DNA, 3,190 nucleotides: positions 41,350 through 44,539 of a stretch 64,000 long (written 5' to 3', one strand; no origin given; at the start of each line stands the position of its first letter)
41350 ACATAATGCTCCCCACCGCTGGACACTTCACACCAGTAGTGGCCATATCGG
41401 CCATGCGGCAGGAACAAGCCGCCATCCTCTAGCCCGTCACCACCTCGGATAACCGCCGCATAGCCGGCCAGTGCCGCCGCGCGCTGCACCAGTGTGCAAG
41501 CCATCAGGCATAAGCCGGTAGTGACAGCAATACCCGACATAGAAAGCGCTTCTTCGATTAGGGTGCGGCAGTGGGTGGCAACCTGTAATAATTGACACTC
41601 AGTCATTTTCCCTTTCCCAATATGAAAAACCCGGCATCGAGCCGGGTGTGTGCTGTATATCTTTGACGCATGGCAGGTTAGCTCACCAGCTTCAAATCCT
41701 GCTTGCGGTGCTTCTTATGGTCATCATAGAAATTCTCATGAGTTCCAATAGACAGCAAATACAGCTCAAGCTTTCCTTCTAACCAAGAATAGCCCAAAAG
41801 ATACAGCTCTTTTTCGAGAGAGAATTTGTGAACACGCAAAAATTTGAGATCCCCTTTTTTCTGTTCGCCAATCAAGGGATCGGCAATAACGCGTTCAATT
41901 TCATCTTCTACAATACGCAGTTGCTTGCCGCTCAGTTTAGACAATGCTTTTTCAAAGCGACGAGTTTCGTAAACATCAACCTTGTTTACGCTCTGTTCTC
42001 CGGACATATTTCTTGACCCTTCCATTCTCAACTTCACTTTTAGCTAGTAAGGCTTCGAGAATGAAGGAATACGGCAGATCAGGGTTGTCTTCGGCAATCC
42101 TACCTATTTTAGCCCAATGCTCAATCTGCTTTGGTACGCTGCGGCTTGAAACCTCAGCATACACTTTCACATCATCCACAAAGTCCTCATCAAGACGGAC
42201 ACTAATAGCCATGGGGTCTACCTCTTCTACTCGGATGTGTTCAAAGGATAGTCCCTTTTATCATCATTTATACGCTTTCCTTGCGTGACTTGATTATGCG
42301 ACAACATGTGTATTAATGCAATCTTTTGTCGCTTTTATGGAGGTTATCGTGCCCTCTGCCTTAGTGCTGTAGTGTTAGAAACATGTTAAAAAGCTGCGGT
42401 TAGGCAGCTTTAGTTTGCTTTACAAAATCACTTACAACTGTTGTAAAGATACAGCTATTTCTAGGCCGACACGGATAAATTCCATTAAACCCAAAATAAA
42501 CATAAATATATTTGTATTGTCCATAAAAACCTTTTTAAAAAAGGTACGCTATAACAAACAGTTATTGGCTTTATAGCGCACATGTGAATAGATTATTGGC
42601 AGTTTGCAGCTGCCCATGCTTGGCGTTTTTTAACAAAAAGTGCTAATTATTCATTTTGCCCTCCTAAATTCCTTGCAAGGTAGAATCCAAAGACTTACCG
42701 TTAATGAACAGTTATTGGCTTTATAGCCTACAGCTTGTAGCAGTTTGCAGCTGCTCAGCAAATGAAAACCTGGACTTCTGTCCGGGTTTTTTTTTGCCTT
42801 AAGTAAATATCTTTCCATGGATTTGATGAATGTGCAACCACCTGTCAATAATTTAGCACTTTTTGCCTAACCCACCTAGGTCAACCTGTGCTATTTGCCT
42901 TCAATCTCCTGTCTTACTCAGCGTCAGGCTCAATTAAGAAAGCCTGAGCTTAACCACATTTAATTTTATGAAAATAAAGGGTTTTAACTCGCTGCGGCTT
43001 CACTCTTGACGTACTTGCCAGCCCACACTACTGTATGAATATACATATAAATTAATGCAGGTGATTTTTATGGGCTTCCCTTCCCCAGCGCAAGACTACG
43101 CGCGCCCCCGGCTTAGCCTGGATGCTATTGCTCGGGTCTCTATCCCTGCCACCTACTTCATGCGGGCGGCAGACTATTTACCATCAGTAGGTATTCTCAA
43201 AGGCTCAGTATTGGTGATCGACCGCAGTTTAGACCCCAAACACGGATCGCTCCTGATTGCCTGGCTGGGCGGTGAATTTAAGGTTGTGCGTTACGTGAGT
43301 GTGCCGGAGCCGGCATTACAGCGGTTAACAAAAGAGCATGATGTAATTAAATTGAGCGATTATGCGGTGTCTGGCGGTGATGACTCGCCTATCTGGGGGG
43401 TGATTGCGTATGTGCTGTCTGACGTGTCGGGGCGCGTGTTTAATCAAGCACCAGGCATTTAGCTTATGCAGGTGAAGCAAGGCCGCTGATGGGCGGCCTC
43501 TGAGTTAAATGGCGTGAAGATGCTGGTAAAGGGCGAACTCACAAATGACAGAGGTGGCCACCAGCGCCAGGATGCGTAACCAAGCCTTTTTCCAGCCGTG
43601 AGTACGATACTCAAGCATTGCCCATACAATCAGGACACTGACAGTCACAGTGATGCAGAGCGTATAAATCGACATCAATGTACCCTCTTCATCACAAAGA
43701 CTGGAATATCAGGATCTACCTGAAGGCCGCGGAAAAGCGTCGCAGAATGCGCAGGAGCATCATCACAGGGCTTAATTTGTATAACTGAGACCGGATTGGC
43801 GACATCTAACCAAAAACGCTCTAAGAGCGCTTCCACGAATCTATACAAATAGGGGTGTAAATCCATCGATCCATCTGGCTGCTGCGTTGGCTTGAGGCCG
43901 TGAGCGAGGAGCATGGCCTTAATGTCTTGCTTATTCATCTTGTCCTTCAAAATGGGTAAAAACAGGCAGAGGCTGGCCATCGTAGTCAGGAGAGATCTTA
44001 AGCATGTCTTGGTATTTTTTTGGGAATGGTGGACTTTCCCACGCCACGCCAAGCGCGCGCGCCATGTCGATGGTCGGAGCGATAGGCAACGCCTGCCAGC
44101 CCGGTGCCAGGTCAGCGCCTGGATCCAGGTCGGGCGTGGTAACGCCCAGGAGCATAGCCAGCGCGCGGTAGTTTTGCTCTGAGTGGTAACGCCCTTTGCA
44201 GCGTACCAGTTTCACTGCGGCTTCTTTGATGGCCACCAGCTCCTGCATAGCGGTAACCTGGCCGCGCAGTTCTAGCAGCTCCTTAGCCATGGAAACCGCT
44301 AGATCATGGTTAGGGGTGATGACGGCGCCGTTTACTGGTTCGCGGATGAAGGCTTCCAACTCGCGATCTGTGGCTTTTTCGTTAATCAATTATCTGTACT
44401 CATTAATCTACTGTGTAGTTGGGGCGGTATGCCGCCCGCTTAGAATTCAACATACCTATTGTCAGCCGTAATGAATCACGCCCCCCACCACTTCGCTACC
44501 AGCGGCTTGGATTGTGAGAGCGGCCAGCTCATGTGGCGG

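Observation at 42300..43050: Tandem 50-60 bp direct repeats with terminators upstream of humD: candidate antisense/sRNA or iteron locus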

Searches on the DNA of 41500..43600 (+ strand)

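Call 4: search_rna_families(source=window, start=41500, end=43600, threshold=evalue, max_evalue=10, show_alignments=5)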
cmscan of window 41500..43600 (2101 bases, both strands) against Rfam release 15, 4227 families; matches with E-value up to 10: 16.
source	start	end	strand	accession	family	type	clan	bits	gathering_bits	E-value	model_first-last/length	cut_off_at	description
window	42708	42803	+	RF00121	MicC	Gene; sRNA;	-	30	90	0.071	1-123/123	no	MicC RNA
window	42734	42793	+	RF00512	Leu_leader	Cis-reg; leader;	-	27.5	50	0.0051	1-148/148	no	Leucine operon leader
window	42582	42795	+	RF01808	MicX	Gene; sRNA;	-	23.5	75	0.018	1-194/194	no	MicX Vibrio cholerae sRNA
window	42723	42810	+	RF02621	BSnc120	Gene; sRNA;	-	20.7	114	0.17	1-88/88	no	Brucella sRNA 120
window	42732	42866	+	RF01770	rimP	Cis-reg; leader;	-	20.5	47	2.7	1-102/102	no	Gammaprotebacteria rimP leader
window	42380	42459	+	RF02626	WsnRNA59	Gene; sRNA;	-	20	49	0.61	1-89/89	no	Wolbachia sRNA 59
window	42725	42795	+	RF01772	rnk_pseudo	Cis-reg; leader;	-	19.9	55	2.5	1-108/108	no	Pseudomonas rnk leader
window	42727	42782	-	RF00855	mir-254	Gene; miRNA;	-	18.5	70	1.9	1-63/63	no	mir-254 microRNA precursor family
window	42704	42803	+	RF01719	Pseudomon-1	Gene; sRNA;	-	18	50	1.9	1-116/116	no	Pseudomon-1/ErsA RNA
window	42731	42795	+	RF02651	SorY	Gene; sRNA;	-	17.8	111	1.4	1-83/83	no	Singlet oxygen resistance RNA Y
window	42949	43126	-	RF02043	HOTTIP_4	Gene; lncRNA;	-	17.2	45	5.8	1-166/166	no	HOXA transcript at the distal tip, conserved region 4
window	42762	42816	-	RF00512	Leu_leader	Cis-reg; leader;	-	16.8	50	3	1-148/148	no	Leucine operon leader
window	42727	42795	+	RF02837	anti-hemB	Gene; sRNA;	-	16.4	49.5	1.2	1-81/81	no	Burkholderia RNA 7 (anti-hemB)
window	41897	41961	-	RF02682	HDV-F-prausnitzii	Gene; ribozyme;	-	16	44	7.6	1-74/74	no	HDV ribozyme from F. prausnitzii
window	42021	42076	-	RF00656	mir-205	Gene; miRNA;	-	15.5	55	3.3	1-75/75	no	mir-205 microRNA precursor family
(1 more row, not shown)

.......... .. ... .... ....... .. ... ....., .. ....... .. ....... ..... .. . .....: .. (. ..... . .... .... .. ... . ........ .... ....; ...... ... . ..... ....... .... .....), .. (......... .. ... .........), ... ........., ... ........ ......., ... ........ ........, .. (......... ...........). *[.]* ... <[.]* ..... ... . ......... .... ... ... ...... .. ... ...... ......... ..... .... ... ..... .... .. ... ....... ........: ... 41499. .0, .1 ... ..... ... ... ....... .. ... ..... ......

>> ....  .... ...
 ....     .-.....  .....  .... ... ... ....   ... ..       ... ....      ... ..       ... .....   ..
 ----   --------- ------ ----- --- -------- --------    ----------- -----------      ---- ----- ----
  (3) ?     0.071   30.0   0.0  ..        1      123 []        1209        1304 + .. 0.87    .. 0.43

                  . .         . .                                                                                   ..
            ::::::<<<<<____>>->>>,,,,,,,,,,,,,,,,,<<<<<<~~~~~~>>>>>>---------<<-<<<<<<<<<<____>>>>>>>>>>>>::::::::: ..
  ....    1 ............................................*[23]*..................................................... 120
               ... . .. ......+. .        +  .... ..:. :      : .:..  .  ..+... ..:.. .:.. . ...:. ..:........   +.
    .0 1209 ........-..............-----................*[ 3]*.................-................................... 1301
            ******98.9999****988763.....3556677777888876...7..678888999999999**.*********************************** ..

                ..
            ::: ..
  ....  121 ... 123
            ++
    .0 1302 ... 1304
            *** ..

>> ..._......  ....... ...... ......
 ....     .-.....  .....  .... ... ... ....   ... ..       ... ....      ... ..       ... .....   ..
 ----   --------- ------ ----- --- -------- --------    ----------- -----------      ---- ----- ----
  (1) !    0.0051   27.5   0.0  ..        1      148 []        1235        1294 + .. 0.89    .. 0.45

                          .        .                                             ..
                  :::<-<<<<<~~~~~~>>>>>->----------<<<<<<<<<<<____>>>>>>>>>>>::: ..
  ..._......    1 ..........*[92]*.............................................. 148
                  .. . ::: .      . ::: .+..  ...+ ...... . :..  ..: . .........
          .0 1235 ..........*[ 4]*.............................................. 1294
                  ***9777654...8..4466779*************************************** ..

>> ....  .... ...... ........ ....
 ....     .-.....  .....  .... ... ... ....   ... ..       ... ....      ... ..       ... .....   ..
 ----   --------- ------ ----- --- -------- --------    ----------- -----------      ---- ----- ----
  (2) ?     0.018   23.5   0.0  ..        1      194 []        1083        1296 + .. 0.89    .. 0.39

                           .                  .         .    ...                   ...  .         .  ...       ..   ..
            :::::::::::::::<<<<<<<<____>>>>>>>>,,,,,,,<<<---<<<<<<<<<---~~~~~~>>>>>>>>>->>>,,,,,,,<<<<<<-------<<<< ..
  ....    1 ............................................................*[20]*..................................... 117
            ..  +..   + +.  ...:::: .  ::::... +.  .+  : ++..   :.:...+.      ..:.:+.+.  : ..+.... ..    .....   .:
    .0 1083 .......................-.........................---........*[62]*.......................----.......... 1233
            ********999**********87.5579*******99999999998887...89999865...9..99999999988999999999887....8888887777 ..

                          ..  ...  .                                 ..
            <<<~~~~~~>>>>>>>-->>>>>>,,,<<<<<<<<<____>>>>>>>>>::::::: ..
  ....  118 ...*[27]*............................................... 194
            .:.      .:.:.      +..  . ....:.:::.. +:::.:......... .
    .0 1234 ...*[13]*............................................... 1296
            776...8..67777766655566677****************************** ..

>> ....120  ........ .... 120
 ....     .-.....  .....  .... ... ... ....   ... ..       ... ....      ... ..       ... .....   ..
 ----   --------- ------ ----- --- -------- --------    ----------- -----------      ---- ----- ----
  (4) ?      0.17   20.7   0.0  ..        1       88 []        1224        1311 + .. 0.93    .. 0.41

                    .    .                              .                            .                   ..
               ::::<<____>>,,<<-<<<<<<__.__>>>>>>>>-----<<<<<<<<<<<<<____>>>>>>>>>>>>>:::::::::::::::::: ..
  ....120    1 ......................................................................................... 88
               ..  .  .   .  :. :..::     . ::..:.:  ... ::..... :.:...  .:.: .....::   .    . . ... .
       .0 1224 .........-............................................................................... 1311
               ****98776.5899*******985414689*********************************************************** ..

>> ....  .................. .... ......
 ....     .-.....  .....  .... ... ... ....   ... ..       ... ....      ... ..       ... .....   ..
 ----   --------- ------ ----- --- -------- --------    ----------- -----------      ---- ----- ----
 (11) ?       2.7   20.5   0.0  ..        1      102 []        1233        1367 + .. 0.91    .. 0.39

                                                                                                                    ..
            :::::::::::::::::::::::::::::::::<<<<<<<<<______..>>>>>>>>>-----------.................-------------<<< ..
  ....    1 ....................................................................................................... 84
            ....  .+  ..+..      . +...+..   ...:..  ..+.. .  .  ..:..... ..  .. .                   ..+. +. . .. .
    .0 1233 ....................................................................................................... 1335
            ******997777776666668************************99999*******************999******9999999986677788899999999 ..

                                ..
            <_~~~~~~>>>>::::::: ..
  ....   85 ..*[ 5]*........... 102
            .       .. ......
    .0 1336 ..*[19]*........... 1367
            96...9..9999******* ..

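Call 6: search_dna_similar(query=window:42230-43060:+, collection=phages, mode=distant, max_rows=30)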
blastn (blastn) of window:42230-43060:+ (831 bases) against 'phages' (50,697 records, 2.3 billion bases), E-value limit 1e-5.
No match.

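Call 7: search_dna_similar(query=window:42230-43060:+, collection=plasmids, mode=distant, max_rows=30)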
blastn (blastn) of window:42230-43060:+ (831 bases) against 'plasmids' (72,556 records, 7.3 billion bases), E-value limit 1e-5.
No match.

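Call 14: search_dna_similar(query=window:42540-42810:+, collection=ecoli_genomes, mode=distant, max_evalue=10, max_rows=20)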
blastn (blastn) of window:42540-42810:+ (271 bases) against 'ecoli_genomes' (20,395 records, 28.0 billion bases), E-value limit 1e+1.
No match.

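Call 73: search_rna_families(sources=[L192, L098, L107, L193], threshold=evalue, max_evalue=0.01)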
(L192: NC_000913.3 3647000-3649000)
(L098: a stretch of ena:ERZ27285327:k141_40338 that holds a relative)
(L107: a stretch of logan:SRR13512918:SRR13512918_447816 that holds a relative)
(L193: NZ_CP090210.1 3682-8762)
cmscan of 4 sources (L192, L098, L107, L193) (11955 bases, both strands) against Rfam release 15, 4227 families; matches with E-value up to 0.01: 2.
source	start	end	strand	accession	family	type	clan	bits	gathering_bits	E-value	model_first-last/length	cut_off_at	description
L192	1295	1378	+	RF02891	AgrB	Gene; antisense;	-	108.4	40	4.8e-19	1-84/84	no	ArsR-gov region gene B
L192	1064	1147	+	RF02891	AgrB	Gene; antisense;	-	106.2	40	1.4e-18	1-84/84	no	ArsR-gov region gene B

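Call 76: search_dna_similar(query=L098:1275-1750:+, collection=plasmids, mode=distant, max_evalue=0.001, max_rows=25, rows=spread)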
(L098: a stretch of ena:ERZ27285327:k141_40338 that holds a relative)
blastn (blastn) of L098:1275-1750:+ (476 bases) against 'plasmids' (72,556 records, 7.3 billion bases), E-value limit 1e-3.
No match.

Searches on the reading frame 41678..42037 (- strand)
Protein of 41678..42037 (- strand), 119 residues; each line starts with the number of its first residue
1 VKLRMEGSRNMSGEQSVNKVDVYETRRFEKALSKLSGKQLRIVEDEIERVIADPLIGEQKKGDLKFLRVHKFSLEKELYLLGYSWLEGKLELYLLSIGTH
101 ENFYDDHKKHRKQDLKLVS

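Call 11: search_protein_families(library=pfam, proteins=[window:41678-42037:-], max_evalue=0.01)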
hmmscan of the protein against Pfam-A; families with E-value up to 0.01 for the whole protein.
window:41678-42037:- (119 aa): 1 family
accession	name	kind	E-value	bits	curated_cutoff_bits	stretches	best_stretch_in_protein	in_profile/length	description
PF15781.12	ParE-like_toxin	-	3.4e-32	110.7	28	1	22-108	1-87/87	ParE-like toxin of type II bacterial toxin-antitoxin system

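Call 12: search_protein_families(library=phrogs, proteins=[window:41678-42037:-], max_evalue=0.001)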
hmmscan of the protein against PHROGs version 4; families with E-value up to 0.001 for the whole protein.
window:41678-42037:- (119 aa): 1 family
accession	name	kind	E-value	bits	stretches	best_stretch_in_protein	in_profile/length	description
phrog_1213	-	moron, auxiliary metabolic gene and host takeover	2.6e-11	45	1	21-104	4-87/88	RelE-like toxin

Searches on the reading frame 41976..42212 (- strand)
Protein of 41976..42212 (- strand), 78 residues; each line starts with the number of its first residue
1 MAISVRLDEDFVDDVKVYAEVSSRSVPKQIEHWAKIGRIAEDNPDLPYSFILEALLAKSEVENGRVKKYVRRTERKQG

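Call 11: search_protein_families(library=pfam, proteins=[window:41976-42212:-], max_evalue=0.01)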
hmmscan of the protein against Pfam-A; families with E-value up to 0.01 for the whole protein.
window:41976-42212:- (78 aa): 1 family
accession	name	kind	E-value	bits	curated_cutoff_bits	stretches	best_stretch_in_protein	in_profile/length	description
PF11903.14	ParD_like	-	3.7e-19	68.9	23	1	4-62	3-61/73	ParD-like antitoxin of type II bacterial toxin-antitoxin system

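Call 12: search_protein_families(library=phrogs, proteins=[window:41976-42212:-], max_evalue=0.001)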
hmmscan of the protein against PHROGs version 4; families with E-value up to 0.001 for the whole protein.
window:41976-42212:- (78 aa): 1 family
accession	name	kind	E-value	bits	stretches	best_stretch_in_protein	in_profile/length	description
phrog_16013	-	unknown function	1.8e-38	131.4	1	1-75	1-75/76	-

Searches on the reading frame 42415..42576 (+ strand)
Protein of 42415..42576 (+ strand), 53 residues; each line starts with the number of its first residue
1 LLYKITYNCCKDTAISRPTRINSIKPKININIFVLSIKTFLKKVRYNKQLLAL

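Call 22: search_protein_families(library=pfam, proteins=[window:42415-42576:+], max_evalue=10)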
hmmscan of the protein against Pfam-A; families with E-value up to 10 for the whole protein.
window:42415-42576:+ (53 aa): 0 families

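Call 23: search_protein_families(library=ncbifam, proteins=[window:42415-42576:+], max_evalue=10)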
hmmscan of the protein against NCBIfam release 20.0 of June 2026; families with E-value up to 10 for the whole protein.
window:42415-42576:+ (53 aa): 1 family
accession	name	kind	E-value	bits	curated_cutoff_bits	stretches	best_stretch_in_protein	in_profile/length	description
NF009776.0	PRK13275.1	equivalog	0.099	12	64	1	27-52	6-31/70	tetrahydromethanopterin S-methyltransferase subunit F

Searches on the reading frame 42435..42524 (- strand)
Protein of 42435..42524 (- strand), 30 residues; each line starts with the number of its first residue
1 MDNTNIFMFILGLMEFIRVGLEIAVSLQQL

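Call 22: search_protein_families(library=pfam, proteins=[window:42435-42524:-], max_evalue=10)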
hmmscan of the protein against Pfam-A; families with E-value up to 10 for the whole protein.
seq(30 aa): 0 families

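Call 23: search_protein_families(library=ncbifam, proteins=[window:42435-42524:-], max_evalue=10)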
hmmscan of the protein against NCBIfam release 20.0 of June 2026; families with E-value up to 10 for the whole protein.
seq(30 aa): 0 families

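Call 26: search_dna_similar(query=window:42435-42524:-, collection=plasmids, mode=protein, max_evalue=10, max_rows=30)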
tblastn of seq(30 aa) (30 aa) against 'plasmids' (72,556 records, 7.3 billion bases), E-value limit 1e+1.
No match.

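Call 35: search_protein_representatives(protein=window:42435-42524:-)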
Query: 30 residues. Proteins with E-value up to 0.001 (for the whole library): 1; up to 1e-10: 1; up to 1e-30: 0. The best 1 are listed.
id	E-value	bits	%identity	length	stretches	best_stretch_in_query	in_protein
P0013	4.9e-11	55.0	100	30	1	1-30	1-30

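Call 78: search_protein_families(library=ncbifam, proteins=[window:42435-42524:-], max_evalue=10)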
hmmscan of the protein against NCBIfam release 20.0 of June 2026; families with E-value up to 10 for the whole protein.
seq(30 aa): 0 families

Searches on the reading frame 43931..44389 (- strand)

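Call 11: search_protein_families(library=pfam, proteins=[window:43931-44389:-], max_evalue=0.01)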
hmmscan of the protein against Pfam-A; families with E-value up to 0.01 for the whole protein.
window:43931-44389:- (152 aa): 0 families

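Call 12: search_protein_families(library=phrogs, proteins=[window:43931-44389:-], max_evalue=0.001)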
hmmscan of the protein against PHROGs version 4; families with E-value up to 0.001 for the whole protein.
window:43931-44389:- (152 aa): 2 families
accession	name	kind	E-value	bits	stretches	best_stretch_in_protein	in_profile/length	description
phrog_38306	-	unknown function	2.5e-12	48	1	27-81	56-110/163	-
phrog_1138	-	unknown function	1.1e-11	46.1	1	46-93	100-140/228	-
